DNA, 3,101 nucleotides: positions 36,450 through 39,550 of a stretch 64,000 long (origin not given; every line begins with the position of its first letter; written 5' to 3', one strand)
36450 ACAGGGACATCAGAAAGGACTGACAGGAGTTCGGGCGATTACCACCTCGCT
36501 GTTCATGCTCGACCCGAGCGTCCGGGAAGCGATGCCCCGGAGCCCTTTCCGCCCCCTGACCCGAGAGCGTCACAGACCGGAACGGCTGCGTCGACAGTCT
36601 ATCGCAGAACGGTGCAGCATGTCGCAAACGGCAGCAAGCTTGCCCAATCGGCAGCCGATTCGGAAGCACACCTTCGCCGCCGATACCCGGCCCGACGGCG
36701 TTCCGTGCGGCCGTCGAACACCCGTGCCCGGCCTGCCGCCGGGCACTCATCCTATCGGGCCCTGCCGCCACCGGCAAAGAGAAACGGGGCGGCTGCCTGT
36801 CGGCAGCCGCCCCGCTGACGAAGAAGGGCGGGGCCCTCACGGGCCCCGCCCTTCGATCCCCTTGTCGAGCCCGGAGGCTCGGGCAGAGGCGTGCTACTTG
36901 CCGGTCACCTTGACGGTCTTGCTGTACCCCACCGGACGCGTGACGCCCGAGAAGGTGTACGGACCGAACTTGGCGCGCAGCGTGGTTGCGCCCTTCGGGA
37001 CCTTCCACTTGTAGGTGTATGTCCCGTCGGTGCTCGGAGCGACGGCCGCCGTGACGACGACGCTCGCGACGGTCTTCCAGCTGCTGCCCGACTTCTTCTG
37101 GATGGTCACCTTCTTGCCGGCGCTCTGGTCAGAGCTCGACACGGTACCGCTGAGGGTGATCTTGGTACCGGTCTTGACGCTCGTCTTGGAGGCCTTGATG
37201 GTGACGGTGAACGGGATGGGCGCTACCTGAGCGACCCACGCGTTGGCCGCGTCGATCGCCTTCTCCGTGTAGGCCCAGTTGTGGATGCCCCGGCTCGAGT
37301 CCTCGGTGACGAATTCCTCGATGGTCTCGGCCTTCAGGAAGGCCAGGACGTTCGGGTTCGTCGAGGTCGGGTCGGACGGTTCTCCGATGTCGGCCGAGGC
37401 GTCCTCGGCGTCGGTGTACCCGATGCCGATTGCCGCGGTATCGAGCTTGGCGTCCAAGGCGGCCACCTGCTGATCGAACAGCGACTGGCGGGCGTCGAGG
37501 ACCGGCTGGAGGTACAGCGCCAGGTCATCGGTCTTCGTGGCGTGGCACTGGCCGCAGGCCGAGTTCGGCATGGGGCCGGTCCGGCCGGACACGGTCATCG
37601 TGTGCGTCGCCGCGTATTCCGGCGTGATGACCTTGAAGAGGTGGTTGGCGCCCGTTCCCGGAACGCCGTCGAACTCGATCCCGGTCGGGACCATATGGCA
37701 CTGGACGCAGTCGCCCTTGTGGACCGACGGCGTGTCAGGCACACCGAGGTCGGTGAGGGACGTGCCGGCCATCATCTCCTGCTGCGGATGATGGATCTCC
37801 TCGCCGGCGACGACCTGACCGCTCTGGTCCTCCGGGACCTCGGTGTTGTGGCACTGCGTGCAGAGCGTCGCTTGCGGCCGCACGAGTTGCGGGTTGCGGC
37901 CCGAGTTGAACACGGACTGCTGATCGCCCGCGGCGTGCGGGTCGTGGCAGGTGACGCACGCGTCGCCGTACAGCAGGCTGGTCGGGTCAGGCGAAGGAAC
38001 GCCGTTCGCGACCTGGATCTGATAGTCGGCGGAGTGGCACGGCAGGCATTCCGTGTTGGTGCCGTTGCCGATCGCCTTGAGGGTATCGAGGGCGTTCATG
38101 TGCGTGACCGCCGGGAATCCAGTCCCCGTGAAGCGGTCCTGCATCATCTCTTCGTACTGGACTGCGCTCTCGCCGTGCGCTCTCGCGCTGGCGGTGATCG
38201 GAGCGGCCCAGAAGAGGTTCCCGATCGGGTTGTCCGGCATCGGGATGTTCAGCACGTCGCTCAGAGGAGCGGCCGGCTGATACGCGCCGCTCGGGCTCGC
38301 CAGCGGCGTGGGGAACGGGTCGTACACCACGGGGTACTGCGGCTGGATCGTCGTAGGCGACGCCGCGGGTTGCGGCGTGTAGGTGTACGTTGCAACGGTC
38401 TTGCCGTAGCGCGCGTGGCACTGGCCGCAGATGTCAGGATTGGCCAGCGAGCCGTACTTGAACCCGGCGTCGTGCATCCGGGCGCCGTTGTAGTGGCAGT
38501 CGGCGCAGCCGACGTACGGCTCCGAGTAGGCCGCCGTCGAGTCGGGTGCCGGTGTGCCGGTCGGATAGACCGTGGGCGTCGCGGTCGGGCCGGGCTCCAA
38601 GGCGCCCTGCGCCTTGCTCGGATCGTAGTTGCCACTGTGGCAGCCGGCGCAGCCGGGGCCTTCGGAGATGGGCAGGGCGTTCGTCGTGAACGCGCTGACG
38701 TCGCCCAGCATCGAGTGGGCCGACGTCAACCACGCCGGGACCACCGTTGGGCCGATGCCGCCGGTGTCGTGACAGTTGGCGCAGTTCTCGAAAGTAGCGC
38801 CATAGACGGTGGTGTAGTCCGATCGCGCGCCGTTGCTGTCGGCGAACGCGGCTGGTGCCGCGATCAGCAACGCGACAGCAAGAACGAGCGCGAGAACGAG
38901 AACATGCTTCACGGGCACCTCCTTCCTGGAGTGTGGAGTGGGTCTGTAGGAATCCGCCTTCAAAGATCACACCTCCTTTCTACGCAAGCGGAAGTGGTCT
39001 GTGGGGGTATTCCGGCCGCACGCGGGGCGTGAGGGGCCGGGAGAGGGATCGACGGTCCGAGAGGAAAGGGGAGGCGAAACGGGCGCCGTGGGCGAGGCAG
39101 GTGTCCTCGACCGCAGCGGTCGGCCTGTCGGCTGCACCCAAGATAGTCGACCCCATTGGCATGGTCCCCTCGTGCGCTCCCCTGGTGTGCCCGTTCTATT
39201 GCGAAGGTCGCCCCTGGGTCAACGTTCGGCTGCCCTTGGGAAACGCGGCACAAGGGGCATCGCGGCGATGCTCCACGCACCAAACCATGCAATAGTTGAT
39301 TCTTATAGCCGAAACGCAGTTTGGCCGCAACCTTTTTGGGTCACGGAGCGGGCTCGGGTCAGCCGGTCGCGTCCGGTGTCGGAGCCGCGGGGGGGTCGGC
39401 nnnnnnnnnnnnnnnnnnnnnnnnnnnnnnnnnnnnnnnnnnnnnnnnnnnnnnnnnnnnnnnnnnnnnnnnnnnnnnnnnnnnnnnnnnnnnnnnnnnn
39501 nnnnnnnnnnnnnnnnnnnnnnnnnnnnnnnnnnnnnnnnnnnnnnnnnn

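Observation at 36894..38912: Lower-GC nine-haem secreted cytochrome c with Ig-like C-terminal domain in an actinobacterial context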

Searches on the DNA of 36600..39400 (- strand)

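Call 54: search_rna_families(source=window, start=36600, end=39400, threshold=evalue, max_evalue=1)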
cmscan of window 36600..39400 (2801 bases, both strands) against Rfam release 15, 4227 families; matches with E-value up to 1: 1.
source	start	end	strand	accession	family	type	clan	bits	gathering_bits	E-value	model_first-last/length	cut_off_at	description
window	36820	36909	-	RF02233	sX14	Gene; sRNA;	-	20.2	80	0.91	1-92/92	no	Xanthomonas sRNA sX14/Xoo3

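Call 61: search_rna_families(source=L040, start=9450, end=10100, threshold=evalue, max_evalue=5)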
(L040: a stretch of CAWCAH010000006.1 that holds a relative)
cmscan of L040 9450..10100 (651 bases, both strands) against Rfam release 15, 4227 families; matches with E-value up to 5: 0.
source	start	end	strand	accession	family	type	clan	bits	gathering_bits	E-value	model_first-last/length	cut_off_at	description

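Call 77: build_rna_model(alignment_id=A2)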
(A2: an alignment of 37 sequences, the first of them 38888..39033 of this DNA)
Model R1 built from alignment A2 (37 sequences, 171 columns); structure: RNAalifold consensus.
model positions 146; base pairs 10; branch points 1; effective number of sequences 4.52; information 0.59 bits per position. Calibrated on 0.2 Mb of random sequence (short: E-values are rough).
structure used (alignment columns):
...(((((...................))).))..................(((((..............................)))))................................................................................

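Call 78: search_with_rna_model(model_id=R1, sources=[window, L001, L002, L003, L004, L005, L006, L007, L008, L009, L010, L011, L012, L013, L014, L015, L016, L017, L018, L019, L020, L021, L022, L023, L024, L025, L026, L027, L028, L029, L030, L031, L032, L033, L034, L035, L036, L037, L038, L039, L040, L041, L042, L043, L044, L045, L046, L047, L048, L049, L050, L051, L052, L053, L054, L055, L056, L057, L058, L059, L060, L061, L062, L063, L064, L065, L066, L067, L068, L069], max_evalue=1)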
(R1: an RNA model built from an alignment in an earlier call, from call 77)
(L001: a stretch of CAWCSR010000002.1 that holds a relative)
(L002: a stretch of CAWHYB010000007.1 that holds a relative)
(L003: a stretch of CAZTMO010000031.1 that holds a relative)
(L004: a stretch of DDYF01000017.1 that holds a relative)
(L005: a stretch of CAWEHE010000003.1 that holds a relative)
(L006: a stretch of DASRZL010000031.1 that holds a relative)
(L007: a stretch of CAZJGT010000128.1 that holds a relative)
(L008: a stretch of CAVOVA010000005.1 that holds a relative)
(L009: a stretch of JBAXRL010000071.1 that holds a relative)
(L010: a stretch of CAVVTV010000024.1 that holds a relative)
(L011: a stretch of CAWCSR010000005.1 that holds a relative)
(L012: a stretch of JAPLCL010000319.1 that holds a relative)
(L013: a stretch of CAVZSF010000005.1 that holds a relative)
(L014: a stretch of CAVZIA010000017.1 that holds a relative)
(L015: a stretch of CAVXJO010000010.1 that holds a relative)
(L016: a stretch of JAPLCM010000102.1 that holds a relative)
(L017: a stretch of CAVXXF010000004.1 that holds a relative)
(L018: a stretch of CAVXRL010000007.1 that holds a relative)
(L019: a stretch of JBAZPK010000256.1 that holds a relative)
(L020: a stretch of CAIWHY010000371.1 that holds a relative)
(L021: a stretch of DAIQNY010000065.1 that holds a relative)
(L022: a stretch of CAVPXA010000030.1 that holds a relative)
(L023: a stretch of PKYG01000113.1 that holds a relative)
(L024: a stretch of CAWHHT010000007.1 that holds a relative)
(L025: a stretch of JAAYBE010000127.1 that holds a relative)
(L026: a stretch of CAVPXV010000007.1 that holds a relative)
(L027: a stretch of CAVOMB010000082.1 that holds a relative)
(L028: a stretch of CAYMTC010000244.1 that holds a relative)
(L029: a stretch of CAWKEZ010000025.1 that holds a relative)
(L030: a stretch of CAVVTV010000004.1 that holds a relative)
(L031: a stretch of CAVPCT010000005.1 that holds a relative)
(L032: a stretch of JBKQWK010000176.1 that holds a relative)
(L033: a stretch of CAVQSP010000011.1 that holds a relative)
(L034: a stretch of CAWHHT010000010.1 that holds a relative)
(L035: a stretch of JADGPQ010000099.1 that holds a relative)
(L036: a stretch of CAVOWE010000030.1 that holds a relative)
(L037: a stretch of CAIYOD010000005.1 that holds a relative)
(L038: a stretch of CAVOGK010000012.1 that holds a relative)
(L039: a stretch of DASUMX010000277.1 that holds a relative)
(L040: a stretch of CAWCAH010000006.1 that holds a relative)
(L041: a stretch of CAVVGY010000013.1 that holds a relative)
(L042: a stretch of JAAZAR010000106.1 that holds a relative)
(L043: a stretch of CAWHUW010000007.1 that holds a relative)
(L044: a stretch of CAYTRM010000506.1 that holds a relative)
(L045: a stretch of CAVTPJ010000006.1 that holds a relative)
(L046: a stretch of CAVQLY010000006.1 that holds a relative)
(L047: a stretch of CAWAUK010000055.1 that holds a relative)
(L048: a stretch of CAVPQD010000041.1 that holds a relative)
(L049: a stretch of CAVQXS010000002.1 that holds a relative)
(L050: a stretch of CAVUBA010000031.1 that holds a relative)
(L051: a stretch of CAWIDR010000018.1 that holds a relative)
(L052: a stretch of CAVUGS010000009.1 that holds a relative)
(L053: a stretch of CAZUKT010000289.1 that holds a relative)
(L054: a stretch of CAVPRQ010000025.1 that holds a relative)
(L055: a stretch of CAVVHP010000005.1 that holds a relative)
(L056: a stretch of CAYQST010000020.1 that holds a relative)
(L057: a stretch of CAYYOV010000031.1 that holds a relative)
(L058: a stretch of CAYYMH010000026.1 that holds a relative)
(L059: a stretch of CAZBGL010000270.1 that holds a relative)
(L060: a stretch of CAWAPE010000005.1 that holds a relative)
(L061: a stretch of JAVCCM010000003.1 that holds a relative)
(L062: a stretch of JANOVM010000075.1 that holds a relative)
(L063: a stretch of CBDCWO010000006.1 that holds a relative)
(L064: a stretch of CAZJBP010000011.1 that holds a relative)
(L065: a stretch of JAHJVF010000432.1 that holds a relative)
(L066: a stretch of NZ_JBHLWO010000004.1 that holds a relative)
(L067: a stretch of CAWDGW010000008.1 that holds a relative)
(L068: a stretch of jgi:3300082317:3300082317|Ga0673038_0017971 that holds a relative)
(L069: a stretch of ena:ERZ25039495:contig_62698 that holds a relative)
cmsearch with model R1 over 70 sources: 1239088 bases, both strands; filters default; matches with E-value up to 1: 68.
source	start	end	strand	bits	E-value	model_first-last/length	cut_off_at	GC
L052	9719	9864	+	161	7.2e-42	1-146/146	no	0.58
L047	9877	10022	+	159.8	1.5e-41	1-146/146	no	0.59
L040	9878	10022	+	158.3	3.9e-41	1-146/146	no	0.59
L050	9731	9876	+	158.2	4.1e-41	1-146/146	no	0.6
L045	9876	10022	+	157.5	6.4e-41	1-146/146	no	0.61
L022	9878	10022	+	155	3.2e-40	1-146/146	no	0.59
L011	9877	10022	+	154.4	4.8e-40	1-146/146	no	0.58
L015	9877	10022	+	154.3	4.9e-40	1-146/146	no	0.57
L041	9876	10022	+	154.1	5.8e-40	1-146/146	no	0.58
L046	6876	7022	+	153.8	6.9e-40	1-146/146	no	0.58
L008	9878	10022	+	153.3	9.4e-40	1-146/146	no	0.59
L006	4894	5038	+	151.2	3.6e-39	1-146/146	no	0.57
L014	9877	10022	+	150.5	5.6e-39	1-146/146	no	0.58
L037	9820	9965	+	150.4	5.8e-39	1-146/146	no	0.59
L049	9876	10022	+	147.6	3.4e-38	1-146/146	no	0.58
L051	9854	10003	+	146.2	8.6e-38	1-146/146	no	0.57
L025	203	348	+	145.7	1.2e-37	1-146/146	no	0.58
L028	1326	1471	+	145.7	1.2e-37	1-146/146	no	0.58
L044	815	961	+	143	6.5e-37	1-146/146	no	0.61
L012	3043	3185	+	142.5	8.5e-37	1-146/146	no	0.6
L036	9877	10019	+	142.2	1e-36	1-146/146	no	0.62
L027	9874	10022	+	141.2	1.9e-36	1-146/146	no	0.57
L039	4403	4547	+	140.2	3.7e-36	1-146/146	no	0.59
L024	9870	10022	+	137.4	2.2e-35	1-146/146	no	0.59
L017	8673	8815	+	136.9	3e-35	1-146/146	no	0.59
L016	2309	2451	+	136.1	5e-35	1-146/146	no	0.62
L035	7424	7567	+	136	5.2e-35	1-146/146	no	0.61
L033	9877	10019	+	135.8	6.1e-35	1-146/146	no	0.62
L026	12356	12508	+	135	9.8e-35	1-146/146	no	0.58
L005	2847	2987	+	134.8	1.1e-34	1-146/146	no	0.6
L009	5150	5292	+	134.5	1.4e-34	1-146/146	no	0.64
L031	9807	9950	+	134.3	1.5e-34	1-146/146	no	0.6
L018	9875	10022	+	131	1.3e-33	1-146/146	no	0.55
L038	9717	9862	+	130.4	1.8e-33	1-146/146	no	0.56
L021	1043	1187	+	124.7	6.7e-32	1-146/146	no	0.61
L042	723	867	+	121.2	6.1e-31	1-146/146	no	0.62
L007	3063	3212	+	120.4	1e-30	1-146/146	no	0.61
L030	9828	9980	+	117.9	5.2e-30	1-146/146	no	0.59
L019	933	1079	+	116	1.7e-29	1-146/146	no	0.67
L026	9804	9950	+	115.5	2.4e-29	1-146/146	no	0.61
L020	1183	1335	+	114.8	3.5e-29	1-146/146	no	0.59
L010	9870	10022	+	111.2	3.4e-28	1-146/146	no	0.63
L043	9811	9950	+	103.8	3.9e-26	1-146/146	no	0.61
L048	9641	9780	+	95.3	8.5e-24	1-146/146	no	0.59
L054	9762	9901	+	94.3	1.6e-23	1-146/146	no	0.61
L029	9874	10022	+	92.1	6.2e-23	1-146/146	no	0.58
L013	9810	9950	+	88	8.7e-22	1-146/146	no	0.6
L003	79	222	+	76.2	1.5e-18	1-146/146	no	0.67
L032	4325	4461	+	70.8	4.5e-17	1-146/146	no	0.49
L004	9874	10022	+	69.9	8e-17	1-146/146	no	0.65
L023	9792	9929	+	68.2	2.3e-16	1-146/146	no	0.49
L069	9889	10025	+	53.1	3.3e-12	1-146/146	no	0.64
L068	408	554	+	48.5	6e-11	1-146/146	no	0.59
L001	9833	9953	+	45.4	4.3e-10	1-146/146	no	0.65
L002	9877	10022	+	43.4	1.6e-09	1-146/146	no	0.6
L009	3030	3162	+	42.5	2.7e-09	1-146/146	no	0.66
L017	10577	10692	+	33.8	6.9e-07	1-146/146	no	0.6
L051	9774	9883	-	19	0.0083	1-146/146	no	0.67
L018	9336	9477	-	16.1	0.049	1-146/146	no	0.58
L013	8759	8857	-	16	0.055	1-146/146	no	0.65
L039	4404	4431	-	13.9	0.2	2-29/146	no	0.82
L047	9878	9905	-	13.8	0.21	2-29/146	no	0.79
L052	9720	9747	-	13.8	0.21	2-29/146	no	0.79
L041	9124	9294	-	13.5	0.26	1-146/146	no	0.56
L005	2359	2498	-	13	0.35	1-146/146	no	0.58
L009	5151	5178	-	12.6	0.47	2-29/146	no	0.89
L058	10622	10728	+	11.7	0.83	1-146/146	no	0.48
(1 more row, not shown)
